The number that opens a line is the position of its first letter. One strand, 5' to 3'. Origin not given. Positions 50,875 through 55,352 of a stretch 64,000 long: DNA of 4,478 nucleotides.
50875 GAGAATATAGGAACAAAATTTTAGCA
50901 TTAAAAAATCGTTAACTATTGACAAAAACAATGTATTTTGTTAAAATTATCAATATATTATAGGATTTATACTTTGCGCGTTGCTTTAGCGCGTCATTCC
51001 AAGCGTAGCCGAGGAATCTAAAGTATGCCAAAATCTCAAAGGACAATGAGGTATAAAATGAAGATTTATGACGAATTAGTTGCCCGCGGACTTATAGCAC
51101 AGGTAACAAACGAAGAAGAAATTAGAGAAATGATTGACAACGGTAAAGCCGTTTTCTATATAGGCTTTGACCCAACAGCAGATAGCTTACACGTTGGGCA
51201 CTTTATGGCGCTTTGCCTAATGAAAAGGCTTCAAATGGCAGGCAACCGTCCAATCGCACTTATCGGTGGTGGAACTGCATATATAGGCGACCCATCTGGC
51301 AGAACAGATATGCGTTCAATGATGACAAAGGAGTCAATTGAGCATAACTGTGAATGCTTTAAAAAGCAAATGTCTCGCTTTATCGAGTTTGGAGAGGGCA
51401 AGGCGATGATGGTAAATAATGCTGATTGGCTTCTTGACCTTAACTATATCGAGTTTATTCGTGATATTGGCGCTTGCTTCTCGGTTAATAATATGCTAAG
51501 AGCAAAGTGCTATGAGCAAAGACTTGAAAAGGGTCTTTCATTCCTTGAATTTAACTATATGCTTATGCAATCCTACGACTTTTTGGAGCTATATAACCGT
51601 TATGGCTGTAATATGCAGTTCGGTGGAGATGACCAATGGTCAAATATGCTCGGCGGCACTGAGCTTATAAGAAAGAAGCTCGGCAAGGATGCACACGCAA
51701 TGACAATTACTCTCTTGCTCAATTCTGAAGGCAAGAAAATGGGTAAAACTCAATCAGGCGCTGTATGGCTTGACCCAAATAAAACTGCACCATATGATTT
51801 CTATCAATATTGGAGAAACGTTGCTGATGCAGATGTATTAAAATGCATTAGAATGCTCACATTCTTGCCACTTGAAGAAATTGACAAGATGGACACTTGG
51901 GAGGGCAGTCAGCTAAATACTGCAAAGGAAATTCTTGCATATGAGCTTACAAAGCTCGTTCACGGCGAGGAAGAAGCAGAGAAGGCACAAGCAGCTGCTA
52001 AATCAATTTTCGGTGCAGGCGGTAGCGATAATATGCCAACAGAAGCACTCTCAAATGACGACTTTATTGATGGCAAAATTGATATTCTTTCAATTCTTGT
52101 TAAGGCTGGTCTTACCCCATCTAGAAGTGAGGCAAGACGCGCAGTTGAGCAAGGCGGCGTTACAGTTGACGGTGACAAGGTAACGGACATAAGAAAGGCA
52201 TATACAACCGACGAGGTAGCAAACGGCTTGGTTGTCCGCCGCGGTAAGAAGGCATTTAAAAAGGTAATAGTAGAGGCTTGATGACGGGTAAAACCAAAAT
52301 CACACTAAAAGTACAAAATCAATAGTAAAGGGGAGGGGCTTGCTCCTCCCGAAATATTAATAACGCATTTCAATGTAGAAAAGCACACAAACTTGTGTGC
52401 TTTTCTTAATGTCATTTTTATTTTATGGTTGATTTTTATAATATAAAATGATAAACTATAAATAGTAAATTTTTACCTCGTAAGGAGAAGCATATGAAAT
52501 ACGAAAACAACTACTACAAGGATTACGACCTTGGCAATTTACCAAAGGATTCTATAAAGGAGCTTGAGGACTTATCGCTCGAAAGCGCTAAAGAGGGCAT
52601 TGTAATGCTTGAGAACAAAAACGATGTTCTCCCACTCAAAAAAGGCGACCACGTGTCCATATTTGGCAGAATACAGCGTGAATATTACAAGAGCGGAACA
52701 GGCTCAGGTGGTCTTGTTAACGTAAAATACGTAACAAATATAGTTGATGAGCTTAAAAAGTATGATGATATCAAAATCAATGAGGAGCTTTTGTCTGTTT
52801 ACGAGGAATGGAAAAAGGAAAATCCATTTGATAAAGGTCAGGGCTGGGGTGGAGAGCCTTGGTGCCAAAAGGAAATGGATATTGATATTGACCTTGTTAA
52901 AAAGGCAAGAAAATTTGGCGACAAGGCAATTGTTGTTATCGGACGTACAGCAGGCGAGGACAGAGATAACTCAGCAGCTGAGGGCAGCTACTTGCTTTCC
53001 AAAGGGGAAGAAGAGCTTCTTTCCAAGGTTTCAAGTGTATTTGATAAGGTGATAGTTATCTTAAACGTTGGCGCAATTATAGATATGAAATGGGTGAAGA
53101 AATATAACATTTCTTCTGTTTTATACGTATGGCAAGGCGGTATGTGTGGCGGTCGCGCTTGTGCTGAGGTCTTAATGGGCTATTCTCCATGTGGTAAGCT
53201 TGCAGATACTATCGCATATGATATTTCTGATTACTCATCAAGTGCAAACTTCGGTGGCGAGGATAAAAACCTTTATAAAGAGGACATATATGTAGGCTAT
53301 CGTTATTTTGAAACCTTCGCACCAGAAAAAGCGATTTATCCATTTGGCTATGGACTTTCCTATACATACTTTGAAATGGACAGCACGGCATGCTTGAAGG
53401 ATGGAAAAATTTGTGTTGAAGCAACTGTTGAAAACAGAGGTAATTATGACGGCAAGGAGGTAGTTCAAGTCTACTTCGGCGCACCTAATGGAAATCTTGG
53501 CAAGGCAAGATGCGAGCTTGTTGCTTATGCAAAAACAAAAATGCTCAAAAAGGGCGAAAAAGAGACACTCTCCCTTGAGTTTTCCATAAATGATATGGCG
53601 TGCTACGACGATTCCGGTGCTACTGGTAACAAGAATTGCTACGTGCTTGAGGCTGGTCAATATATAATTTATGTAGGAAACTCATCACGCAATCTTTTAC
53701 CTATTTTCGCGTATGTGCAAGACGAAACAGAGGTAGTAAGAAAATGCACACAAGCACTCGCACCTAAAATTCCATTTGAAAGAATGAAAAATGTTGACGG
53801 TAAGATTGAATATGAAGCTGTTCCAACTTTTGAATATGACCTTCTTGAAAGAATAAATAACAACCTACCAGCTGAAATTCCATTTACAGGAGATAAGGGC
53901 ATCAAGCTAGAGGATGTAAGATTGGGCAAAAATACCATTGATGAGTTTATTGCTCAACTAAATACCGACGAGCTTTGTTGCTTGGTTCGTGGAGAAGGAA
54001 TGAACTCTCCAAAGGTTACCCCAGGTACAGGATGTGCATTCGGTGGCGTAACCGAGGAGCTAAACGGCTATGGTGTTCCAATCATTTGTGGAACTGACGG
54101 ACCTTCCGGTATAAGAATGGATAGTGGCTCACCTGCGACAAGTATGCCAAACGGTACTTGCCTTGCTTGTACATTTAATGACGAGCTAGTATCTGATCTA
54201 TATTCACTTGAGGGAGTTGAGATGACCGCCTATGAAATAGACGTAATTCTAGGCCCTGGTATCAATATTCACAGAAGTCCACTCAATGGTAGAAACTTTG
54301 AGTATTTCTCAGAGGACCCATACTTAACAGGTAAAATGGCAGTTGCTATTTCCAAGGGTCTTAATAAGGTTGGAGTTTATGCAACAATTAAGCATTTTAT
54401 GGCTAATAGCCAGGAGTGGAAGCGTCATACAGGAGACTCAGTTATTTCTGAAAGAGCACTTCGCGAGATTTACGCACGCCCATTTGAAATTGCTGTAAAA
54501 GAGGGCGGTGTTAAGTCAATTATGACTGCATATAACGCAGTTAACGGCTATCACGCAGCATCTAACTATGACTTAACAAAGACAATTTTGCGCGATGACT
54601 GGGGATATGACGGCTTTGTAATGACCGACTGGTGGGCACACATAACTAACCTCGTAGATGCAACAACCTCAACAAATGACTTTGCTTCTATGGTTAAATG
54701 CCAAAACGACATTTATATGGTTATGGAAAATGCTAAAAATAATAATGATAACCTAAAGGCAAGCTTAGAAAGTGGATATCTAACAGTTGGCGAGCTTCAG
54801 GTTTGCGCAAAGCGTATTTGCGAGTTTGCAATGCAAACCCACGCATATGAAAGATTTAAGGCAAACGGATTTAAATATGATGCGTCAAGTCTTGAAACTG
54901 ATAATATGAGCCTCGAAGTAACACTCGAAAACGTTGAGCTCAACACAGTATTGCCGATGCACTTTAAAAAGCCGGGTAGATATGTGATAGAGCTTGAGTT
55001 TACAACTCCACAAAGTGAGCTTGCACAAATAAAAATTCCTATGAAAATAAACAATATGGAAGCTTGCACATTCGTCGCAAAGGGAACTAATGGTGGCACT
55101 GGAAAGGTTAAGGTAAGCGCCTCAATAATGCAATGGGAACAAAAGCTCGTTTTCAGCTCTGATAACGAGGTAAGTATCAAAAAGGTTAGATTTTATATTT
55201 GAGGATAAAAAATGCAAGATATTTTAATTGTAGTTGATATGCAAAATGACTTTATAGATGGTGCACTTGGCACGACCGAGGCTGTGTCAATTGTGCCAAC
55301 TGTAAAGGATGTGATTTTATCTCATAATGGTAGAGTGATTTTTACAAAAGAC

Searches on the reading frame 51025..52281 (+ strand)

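Call 37: search_protein_families(library=pfam, proteins=[window:51025-52281:+], max_evalue=0.001)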
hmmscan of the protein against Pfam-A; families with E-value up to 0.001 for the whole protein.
window:51025-52281:+ (418 aa): 4 families
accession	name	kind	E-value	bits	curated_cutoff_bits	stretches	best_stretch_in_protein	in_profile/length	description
PF00579.31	tRNA-synt_1b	-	2.7e-78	263.7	21.1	1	40-329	4-291/292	tRNA synthetases class I (W and Y)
PF22421.1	SYY_C-terminal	-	2.5e-13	50.2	27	1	349-411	16-80/83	Tyrosine--tRNA ligase SYY-like C-terminal domain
PF01479.30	S4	-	4.5e-09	36.4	22.8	1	357-388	6-37/48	S4 domain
PF16714.10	TyrRSs_C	-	0.00034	20.8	30.6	0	354-386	23-55/120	Tyrosyl-tRNA synthetase C-terminal domain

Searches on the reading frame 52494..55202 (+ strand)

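Call 37: search_protein_families(library=pfam, proteins=[window:52494-55202:+], max_evalue=0.001)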
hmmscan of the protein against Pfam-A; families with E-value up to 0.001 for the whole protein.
window:52494-55202:+ (902 aa): 3 families
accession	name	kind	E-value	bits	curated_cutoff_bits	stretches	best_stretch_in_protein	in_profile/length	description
PF00933.27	Glyco_hydro_3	-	1.2e-40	140.3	27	1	524-776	59-314/316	Glycosyl hydrolase family 3 N terminal domain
PF01915.27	Glyco_hydro_3_C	-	2.5e-36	126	31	1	36-269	1-200/200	Glycosyl hydrolase family 3 C-terminal domain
PF14310.12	Fn3-like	-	1.2e-13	51.4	25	1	322-398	1-71/71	Fibronectin type III-like domain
